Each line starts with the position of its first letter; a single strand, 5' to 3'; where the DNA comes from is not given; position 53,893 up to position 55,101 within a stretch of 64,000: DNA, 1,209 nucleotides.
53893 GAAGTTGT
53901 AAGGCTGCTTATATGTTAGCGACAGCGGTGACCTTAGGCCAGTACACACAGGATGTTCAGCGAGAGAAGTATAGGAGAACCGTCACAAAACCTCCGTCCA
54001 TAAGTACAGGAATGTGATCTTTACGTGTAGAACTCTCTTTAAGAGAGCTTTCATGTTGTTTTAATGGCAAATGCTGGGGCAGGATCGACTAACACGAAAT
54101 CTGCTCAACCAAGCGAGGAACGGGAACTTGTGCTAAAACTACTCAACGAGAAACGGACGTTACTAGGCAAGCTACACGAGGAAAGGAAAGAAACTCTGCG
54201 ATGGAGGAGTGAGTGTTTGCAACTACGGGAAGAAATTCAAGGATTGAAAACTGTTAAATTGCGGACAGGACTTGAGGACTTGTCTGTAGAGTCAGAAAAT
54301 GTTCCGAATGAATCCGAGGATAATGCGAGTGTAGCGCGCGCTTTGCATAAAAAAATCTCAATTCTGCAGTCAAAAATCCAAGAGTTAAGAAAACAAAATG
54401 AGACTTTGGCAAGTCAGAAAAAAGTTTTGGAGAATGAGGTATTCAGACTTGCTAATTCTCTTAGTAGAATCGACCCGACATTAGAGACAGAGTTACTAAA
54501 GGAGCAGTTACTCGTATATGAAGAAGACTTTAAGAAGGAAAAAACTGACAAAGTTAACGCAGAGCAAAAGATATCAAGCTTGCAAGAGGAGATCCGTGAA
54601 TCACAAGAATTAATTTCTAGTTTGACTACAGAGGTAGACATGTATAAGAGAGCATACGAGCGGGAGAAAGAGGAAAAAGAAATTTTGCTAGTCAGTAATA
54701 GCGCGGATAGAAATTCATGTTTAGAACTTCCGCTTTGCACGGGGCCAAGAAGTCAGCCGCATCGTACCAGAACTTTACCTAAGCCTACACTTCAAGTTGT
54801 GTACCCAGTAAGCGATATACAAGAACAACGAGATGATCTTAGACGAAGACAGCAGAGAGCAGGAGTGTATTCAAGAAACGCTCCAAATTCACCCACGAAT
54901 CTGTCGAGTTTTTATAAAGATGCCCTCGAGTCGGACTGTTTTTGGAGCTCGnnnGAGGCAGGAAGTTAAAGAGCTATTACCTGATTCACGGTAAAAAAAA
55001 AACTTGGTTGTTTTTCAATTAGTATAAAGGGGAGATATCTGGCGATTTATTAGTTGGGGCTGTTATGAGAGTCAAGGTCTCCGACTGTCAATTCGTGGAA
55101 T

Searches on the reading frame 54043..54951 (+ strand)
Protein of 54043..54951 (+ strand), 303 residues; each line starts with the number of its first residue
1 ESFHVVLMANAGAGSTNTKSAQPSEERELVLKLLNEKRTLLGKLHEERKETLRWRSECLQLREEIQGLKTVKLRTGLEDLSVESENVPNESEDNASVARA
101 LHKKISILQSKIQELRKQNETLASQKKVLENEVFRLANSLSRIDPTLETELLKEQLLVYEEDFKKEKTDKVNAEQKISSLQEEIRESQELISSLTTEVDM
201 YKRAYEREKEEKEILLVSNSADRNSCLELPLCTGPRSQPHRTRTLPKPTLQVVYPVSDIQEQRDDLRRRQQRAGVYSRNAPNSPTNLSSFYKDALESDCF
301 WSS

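Call 69: search_protein_families(library=pfam, proteins=[window:54043-54951:+], max_evalue=0.01)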
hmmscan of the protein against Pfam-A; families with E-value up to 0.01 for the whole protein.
window:54043-54951:+ (303 aa): 2 families
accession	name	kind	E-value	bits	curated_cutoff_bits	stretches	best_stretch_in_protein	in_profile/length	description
PF16516.10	CC2-LZ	-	0.002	18.9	35.3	1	102-194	13-99/100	Leucine zipper of domain CC2 of NEMO, NF-kappa-B essential modulator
PF05266.19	DUF724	-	0.0092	16.3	38.4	1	71-147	98-174/188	Protein of unknown function (DUF724)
